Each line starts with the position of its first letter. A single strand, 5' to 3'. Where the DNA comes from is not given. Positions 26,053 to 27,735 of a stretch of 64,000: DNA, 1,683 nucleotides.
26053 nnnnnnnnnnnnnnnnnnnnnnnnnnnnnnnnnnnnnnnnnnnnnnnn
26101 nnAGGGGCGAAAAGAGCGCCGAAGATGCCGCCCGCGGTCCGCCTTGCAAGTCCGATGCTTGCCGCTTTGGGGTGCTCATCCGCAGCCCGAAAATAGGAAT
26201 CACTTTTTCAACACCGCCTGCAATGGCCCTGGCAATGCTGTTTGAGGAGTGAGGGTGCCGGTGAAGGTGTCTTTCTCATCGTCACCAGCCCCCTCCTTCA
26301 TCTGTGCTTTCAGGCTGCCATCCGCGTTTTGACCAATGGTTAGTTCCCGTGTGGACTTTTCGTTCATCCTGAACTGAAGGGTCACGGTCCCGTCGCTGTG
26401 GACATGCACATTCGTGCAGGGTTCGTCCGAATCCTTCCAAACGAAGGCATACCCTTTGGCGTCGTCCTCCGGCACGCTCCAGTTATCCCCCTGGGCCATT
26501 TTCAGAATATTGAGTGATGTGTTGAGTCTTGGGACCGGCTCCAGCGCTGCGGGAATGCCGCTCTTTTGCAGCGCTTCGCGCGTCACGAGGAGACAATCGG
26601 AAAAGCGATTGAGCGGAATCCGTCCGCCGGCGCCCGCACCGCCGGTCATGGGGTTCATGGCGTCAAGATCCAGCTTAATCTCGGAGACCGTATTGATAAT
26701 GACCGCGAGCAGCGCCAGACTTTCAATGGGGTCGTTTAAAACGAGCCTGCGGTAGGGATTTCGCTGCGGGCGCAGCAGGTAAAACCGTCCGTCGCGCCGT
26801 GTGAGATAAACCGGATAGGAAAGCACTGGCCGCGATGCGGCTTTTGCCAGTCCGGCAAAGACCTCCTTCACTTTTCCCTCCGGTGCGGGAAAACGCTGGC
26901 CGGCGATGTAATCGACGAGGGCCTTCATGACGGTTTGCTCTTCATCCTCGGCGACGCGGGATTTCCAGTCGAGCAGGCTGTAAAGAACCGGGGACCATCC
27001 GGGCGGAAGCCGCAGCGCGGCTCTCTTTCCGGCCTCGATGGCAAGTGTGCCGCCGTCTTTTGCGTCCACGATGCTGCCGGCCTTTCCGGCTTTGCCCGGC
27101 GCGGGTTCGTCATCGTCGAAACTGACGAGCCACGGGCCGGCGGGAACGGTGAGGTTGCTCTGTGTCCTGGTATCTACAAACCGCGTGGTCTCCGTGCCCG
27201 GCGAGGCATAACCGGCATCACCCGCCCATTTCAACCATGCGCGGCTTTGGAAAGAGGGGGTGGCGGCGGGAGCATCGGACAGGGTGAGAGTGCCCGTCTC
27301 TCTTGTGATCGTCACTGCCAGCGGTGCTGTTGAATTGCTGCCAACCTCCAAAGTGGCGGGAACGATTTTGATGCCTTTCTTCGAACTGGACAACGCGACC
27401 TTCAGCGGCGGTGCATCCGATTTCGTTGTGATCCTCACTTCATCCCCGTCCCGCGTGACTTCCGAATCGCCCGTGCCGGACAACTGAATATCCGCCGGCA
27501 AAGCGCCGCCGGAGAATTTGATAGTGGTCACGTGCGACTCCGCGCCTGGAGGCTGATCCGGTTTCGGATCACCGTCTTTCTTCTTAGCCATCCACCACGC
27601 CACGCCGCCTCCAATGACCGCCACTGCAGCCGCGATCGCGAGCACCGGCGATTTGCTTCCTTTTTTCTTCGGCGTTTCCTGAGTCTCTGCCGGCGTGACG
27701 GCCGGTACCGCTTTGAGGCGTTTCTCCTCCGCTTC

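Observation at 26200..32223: Giant receptor-type Ser/Thr kinase whose catalytic domain is separated from its membrane anchor by a ~480-residue E/A/R/K helix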

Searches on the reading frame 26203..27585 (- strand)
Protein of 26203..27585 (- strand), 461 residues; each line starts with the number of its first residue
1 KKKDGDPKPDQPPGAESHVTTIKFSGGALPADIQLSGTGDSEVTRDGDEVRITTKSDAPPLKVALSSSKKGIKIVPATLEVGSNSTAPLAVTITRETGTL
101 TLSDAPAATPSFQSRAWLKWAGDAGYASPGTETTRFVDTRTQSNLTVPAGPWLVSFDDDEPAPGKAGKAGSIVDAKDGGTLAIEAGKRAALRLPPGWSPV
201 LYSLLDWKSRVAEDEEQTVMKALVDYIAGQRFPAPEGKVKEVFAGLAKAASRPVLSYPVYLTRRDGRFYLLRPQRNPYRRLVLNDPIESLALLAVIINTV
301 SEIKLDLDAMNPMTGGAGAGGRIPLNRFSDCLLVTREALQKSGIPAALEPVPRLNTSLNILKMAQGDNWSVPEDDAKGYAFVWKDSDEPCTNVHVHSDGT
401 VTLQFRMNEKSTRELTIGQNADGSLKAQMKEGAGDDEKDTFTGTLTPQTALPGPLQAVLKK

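Call 9: find_homologous_proteins(query=window:26203-27585:-)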
Query seq(461 aa) (461 aa): 1 proteins with E <= 0.001 among 8000 candidates.
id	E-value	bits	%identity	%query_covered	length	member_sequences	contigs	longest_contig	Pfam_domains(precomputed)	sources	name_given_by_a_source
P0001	6.4e-290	979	100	96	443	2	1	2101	-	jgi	jgi:hypothetical protein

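Call 15: find_encoding_contigs(protein=P0001, flank=10000)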
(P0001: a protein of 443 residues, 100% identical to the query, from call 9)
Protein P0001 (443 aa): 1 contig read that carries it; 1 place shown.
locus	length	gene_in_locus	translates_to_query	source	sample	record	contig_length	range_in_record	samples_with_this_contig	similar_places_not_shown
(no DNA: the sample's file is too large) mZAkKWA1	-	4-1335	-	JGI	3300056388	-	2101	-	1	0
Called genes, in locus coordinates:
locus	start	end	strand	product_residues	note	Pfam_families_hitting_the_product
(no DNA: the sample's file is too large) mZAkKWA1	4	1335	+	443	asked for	-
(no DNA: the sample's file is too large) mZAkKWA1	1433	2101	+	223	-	?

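Call 17: search_protein_families(library=pfam, proteins=[window:26203-27585:-], max_evalue=10)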
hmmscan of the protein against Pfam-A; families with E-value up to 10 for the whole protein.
window:26203-27585:- (461 aa): 0 families

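Call 23: search_protein_representatives(protein=window:26203-27585:-)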
Query: 461 residues. Proteins with E-value up to 0.001 (for the whole library): 6; up to 1e-10: 3; up to 1e-30: 2. The best 6 are listed.
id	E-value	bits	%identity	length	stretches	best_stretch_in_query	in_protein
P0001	2.0e-290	979.4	100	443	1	19-461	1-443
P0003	7.6e-41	156.8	39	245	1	220-456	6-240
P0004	7.0e-25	104.1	38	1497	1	9-191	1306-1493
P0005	9.7e-09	50.9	64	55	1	407-461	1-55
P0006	4.5e-07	45.4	30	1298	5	113-168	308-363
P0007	5.7e-07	45.1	45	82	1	392-457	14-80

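Call 25: find_encoding_contigs(protein=P0004, flank=10000)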
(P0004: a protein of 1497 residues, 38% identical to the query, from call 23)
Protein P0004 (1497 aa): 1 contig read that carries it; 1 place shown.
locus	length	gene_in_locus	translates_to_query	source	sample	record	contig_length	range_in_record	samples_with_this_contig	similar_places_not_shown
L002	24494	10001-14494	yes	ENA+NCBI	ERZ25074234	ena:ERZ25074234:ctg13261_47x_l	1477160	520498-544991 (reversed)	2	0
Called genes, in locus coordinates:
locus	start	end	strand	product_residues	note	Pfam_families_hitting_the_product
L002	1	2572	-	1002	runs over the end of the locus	PF07691:PA14 (faint), PF13385:Laminin_G_3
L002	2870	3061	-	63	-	-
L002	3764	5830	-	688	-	PF00754:F5_F8_type_C (faint), PF22633:F5_F8_type_C_2 (faint)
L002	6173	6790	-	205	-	PF18205:VPDSG-CTERM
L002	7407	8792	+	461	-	PF00072:Response_reg, PF00158:Sigma54_activat, PF14532:Sigma54_activ_2, PF07724:AAA_2 (weak), PF07728:AAA_5, PF25601:AAA_lid_14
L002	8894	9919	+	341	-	PF10023:Aminopep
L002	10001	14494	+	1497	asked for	PF00069:Pkinase, PF07714:PK_Tyr_Ser-Thr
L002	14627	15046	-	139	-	PF02823:ATP-synt_DE_N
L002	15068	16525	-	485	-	PF02874:ATP-synt_ab_N, PF00006:ATP-synt_ab, PF22919:ATP-synt_VA_C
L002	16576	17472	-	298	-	PF00231:ATP-synt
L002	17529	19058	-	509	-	PF02874:ATP-synt_ab_N, PF00006:ATP-synt_ab, PF00306:ATP-synt_ab_C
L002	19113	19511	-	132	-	PF00213:OSCP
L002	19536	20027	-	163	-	PF00430:ATP-synt_B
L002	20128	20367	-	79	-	PF00137:ATP-synt_C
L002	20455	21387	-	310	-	PF00119:ATP-synt_A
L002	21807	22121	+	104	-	PF05496:RuvB_N, PF00004:AAA (weak)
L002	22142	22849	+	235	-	PF00004:AAA (weak), PF05496:RuvB_N, PF17864:AAA_lid_4, PF05491:WHD_RuvB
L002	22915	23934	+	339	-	PF01212:Beta_elim_lyase, PF01041:DegT_DnrJ_EryC1 (faint)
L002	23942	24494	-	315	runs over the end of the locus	PF01297:ZnuA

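Call 26: find_encoding_contigs(protein=P0003, flank=10000)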
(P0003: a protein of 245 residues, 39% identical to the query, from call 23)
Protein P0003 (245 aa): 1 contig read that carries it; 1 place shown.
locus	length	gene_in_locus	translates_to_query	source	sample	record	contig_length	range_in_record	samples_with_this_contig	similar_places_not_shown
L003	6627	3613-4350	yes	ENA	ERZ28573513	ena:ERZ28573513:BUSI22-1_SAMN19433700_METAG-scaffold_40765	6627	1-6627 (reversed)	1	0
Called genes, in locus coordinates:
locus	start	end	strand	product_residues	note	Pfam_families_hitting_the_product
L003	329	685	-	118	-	-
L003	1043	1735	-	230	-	-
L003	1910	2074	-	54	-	-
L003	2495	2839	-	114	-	-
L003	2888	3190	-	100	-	-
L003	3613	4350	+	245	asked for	-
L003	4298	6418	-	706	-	PF04305:DUF455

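Call 36: find_homologous_proteins(query=A3, max_evalue=0.01)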
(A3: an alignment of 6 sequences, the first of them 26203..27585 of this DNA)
Query A3 (6 sequences) (461 aa, profile of the alignment): 1 proteins with E <= 0.01 among 8000 candidates.
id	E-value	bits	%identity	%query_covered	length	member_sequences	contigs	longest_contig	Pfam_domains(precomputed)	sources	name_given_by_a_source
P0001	1.5e-229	781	100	96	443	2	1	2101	-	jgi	jgi:hypothetical protein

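Call 47: predict_structure(alignment_id=A4)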
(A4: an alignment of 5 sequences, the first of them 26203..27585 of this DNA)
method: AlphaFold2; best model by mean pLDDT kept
length: 461 residues; sequences in the alignment: 5
mean_pLDDT: 46.9   pTM: 0.31
mean pLDDT of the five models: 46.9, 45.8, 44.6, 43.7, 43.3
residues with pLDDT >= 90: 0; 70-90: 9; 50-70: 172; < 50: 280
segments of 3 or more residues with pLDDT < 50: 1-15, 104-113, 124-132, 177-329, 342-348, 356-390, 421-425, 431-461
pLDDT, mean of each block of 10 residues (from residue 1): 39 51 56 66 65 61 67 67 62 60 44 56 47 53 60 60 52 56 37 36 39 38 41 33 39 34 35 29 38 45 40 34 41 54 48 50 34 31 38 50 55 56 50 41 36 34 28
secondary structure, 60 per line:
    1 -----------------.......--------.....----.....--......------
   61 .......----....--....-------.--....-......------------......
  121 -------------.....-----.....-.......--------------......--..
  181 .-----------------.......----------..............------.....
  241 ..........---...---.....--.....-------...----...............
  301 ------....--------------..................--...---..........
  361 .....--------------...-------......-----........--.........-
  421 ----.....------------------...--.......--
elements in order: E18-24 E33-37 E42-46 E49-54 E61-67 E72-75 E78-81 E92-95 E97-102 E115-120 E134-138 E144-148 E150-156 E171-176 E179-181 H199-205 H216-229 H236-250 E260-264 E267-271 H286-300 H307-310 H325-342 H351-365 E380-382 E390-395 E401-408 E411-419 E425-429 H453-459

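Call 59: search_solved_structures(query=A4, max_evalue=10)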
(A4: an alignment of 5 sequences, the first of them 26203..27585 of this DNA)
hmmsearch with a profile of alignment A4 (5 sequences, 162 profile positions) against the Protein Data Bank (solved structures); distinct sequences matched with E-value up to 10: 0.

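Call 69: fold_search(model_id=the predicted structure, library=pdb)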
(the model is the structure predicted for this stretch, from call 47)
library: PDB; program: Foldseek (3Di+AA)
matches with E <= 10: 639; with E <= 0.001: 0
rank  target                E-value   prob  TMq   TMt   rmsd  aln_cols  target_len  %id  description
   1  3kpt_A                1.1e-03  0.98  0.17  0.21  12.6       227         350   13  Crystal structure of BcpA, the major pilin subunit of Bacillus cereus (released 2009-11-24)
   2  3rkp_B                1.2e-03  0.98  0.17  0.20  12.8       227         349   11  Crystal structure of BcpA*(D312A), the major pilin subunit of Bacillus cereus (released 2012-05-30)
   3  3kpt_B                1.4e-03  0.98  0.18  0.21  12.9       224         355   12  Crystal structure of BcpA, the major pilin subunit of Bacillus cereus (released 2009-11-24)
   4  3rkp_A                1.9e-03  0.97  0.17  0.21  12.4       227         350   13  Crystal structure of BcpA*(D312A), the major pilin subunit of Bacillus cereus (released 2012-05-30)
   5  7vcn_B                2.1e-03  0.97  0.16  0.16  12.4       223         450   12  Crystal Structure of PitA fragment from pilus islet-2 of Streptococcus oralis with Tb-Xo4 (released 2022-07-13)
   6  6bbt_B                5.1e-03  0.92  0.18  0.27  11.4       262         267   10  Structure of the major pilin protein (T-13) from Streptococcus pyogenes serotype GAS131465 (released 2018-10-24)
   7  4uzg                  9.6e-03  0.44  0.13  0.18  12.8       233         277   12  Crystal structure of group B streptococcus pilus 2b backbone protein SAK_1440 (released 2015-05-13)
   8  7k1u                  1.7e-02  0.84  0.19  0.29  12.0       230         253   11  Crystal Structure of SrtB-anchored Collagen-binding Adhesin Fragment (residues 206-565) from Clostridioides difficile st (released 2021-10-20)
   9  9i1r_C                1.2e-01  0.41  0.13  0.29  15.8       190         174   12  Structure of the bicylindrical allophycocyanin core expressed during far-red light photoacclimation (FaRLiP) (released 2025-07-02)
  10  9v7j_s                1.2e-01  0.35  0.12  0.28  13.4       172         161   16  Phycobilisome core from Gloeobacter violaceus PCC 7421 (released 2025-09-24)
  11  9v7j_u                1.2e-01  0.28  0.11  0.25  13.3       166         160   16  Phycobilisome core from Gloeobacter violaceus PCC 7421 (released 2025-09-24)
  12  9v7j_0                1.6e-01  0.20  0.10  0.24  13.8       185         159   11  Phycobilisome core from Gloeobacter violaceus PCC 7421 (released 2025-09-24)
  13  5dfz_C                1.6e-01  0.04  0.09  0.06  31.5       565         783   10  Structure of Vps34 complex II from S. cerevisiae. (released 2015-10-07)
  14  5csl_B                1.9e-01  0.04  0.10  0.03  31.3       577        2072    9  Crystal structure of the 500 kD yeast acetyl-CoA carboxylase holoenzyme dimer (released 2015-10-28)
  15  9v7j_AF               2.0e-01  0.20  0.11  0.24  13.5       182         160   12  Phycobilisome core from Gloeobacter violaceus PCC 7421 (released 2025-09-24)
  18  2v8a_B                2.1e-01  0.21  0.11  0.25  13.7       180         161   14  The structure of Thermosynechococcus elongatus allophycocyanin at 3.5 Angstroems. (released 2007-12-11)
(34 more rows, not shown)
